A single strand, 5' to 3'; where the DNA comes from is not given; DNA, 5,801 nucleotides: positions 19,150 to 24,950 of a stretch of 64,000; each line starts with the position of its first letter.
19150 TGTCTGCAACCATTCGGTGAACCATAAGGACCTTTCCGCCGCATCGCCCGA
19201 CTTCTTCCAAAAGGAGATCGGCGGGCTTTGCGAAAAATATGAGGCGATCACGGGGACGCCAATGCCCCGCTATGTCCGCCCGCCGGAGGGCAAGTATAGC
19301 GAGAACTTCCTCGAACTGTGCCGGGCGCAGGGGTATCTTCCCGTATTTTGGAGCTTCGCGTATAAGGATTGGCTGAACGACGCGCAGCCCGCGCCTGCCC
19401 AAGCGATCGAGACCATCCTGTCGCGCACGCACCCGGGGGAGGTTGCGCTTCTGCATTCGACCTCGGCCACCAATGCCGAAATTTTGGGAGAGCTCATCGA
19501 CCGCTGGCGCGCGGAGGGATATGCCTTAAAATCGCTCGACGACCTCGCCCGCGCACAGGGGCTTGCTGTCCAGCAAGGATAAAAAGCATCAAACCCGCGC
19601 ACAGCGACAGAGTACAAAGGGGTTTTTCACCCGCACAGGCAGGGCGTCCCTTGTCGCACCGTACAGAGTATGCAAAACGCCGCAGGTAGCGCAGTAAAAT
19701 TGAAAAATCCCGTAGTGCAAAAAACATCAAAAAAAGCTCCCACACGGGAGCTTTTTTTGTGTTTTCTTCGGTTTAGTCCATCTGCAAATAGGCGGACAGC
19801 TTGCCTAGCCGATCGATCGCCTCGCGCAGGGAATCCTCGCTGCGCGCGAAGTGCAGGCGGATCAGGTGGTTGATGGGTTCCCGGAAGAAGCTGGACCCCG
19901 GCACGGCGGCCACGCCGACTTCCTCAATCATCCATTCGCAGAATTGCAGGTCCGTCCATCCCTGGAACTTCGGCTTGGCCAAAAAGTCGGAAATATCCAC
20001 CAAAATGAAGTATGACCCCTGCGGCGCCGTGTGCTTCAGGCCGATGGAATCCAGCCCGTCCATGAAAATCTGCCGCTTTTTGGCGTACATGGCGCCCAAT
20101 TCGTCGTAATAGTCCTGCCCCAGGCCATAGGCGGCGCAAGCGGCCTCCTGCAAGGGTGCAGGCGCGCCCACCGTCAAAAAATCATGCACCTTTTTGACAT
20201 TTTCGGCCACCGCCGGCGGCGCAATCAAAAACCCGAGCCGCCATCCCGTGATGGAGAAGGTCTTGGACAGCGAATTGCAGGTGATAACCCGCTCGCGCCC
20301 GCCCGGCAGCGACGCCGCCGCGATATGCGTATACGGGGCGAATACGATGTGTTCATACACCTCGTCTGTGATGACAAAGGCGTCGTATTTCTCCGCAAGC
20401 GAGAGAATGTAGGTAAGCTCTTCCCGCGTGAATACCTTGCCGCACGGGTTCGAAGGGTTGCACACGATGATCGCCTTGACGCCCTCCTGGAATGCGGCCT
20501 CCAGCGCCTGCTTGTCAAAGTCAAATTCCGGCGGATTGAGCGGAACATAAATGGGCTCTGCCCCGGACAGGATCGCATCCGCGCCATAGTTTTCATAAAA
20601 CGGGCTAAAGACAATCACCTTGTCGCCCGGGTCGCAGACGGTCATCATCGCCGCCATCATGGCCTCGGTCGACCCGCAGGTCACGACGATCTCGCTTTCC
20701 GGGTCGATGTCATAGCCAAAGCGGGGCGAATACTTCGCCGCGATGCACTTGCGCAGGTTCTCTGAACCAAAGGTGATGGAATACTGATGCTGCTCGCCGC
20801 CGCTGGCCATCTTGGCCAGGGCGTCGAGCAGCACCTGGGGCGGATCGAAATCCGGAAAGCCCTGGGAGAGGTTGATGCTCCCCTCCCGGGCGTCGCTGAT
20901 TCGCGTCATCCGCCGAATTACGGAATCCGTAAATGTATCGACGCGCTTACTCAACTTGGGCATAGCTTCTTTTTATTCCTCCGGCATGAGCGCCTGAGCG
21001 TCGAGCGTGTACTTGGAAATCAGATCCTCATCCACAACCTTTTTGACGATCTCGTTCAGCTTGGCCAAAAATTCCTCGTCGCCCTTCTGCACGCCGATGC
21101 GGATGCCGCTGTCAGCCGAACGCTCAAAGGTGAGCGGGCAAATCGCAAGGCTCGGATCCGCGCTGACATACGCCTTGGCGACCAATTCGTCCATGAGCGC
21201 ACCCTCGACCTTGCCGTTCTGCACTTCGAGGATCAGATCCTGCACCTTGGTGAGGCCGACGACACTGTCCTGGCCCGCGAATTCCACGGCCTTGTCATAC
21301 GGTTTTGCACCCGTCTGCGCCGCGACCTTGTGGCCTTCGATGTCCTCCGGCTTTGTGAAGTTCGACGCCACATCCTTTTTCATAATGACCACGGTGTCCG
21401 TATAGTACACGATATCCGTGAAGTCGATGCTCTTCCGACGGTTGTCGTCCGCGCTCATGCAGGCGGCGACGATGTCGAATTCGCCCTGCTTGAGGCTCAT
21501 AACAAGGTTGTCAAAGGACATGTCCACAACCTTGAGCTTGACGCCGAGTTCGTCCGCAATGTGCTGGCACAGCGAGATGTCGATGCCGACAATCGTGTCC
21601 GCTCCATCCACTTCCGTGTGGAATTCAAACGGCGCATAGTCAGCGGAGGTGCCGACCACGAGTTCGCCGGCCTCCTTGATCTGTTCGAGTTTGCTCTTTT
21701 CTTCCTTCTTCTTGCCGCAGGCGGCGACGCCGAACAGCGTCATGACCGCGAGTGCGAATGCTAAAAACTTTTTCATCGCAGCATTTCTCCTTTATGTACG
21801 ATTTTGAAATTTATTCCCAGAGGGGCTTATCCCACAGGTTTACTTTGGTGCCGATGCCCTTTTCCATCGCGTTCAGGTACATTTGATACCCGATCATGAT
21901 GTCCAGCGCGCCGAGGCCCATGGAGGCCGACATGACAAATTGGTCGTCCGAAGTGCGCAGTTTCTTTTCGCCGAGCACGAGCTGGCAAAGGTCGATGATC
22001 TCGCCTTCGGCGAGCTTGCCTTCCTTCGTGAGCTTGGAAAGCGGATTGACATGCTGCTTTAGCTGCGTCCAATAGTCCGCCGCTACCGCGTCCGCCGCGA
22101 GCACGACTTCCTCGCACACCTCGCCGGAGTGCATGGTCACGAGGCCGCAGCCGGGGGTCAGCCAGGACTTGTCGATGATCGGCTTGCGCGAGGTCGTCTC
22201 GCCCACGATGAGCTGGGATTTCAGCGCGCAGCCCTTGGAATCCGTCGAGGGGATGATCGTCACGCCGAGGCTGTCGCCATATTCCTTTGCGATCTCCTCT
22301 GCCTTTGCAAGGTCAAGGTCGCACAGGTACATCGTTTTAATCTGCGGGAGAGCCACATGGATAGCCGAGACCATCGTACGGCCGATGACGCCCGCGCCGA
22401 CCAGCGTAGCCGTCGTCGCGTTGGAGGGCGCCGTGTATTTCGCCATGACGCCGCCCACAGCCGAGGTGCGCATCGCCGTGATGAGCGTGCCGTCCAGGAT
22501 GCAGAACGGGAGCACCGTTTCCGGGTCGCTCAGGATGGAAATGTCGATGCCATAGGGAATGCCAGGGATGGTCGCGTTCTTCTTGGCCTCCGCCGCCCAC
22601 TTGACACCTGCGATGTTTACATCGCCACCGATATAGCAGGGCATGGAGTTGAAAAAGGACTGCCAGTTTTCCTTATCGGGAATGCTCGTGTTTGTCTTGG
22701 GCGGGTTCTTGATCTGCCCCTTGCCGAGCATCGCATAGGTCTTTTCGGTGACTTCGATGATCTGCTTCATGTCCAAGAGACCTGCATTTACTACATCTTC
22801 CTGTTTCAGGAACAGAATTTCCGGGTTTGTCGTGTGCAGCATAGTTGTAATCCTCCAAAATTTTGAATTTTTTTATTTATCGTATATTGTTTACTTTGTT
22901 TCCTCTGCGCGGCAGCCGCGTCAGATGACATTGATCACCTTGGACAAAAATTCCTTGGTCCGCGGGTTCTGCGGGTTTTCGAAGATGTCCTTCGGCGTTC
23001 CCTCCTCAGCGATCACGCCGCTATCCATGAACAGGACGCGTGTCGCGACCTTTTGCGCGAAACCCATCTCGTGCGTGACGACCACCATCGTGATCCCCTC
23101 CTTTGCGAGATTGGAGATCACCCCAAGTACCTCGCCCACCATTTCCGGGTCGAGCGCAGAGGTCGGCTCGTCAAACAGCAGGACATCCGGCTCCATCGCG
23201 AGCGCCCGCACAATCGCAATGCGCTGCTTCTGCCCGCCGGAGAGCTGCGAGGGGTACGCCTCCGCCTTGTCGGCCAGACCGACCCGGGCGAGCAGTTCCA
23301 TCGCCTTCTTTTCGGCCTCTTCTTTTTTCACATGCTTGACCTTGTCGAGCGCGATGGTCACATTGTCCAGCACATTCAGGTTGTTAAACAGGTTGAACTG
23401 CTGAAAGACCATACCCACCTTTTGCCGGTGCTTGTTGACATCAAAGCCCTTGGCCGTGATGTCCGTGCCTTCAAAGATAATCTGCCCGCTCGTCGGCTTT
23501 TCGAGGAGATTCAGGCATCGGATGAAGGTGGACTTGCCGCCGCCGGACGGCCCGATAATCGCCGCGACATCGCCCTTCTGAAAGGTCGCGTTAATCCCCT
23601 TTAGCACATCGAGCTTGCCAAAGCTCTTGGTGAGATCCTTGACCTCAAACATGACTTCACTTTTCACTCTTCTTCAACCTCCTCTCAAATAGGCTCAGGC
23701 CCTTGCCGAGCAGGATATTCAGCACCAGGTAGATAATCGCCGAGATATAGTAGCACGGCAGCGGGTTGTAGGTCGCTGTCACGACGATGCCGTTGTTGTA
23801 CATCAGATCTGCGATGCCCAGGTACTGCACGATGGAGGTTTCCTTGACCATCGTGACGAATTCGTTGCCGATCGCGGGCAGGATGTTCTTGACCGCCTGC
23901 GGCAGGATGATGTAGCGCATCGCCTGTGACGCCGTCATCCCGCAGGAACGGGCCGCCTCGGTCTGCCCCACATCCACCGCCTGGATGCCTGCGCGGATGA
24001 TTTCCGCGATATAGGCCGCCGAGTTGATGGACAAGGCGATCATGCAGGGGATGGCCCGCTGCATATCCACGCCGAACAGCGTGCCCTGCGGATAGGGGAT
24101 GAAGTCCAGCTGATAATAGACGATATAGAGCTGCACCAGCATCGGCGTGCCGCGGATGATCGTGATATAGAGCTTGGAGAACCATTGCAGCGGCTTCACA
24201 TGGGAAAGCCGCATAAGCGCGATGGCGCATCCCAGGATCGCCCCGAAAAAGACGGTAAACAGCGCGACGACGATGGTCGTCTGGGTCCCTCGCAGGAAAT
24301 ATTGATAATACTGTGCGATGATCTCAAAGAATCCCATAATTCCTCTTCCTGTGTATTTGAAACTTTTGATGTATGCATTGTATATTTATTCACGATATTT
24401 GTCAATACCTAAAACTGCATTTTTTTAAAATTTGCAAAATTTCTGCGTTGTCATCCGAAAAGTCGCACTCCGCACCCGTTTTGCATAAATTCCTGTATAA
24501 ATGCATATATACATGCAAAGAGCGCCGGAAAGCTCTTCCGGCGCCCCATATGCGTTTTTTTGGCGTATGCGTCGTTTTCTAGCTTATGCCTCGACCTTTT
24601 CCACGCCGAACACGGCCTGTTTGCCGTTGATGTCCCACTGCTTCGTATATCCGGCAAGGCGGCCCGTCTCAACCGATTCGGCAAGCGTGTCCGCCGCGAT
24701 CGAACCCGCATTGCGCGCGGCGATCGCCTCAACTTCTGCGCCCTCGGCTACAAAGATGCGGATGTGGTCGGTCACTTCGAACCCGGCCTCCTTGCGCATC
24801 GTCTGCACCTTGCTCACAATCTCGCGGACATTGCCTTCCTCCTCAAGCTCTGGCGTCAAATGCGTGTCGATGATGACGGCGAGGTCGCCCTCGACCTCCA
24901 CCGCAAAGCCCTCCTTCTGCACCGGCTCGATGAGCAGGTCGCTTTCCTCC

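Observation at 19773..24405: ABC importer + GTK-like aminotransferase + mu-crystallin-like enzyme: candidate cyclic ketimine/imino-acid pathway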

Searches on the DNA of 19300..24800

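Call 24: search_rna_families(source=window, start=19300, end=24800, threshold=evalue, max_evalue=1)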
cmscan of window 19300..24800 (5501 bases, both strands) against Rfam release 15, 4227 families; matches with E-value up to 1: 2.
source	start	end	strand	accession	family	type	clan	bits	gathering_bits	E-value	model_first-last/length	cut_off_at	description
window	19697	19760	+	RF00506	Thr_leader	Cis-reg; leader;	-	27.1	55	0.056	1-118/118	no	Threonine operon leader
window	19695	19760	+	RF00106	RNAI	Gene; antisense;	-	22.6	47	0.62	1-102/102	no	RNAI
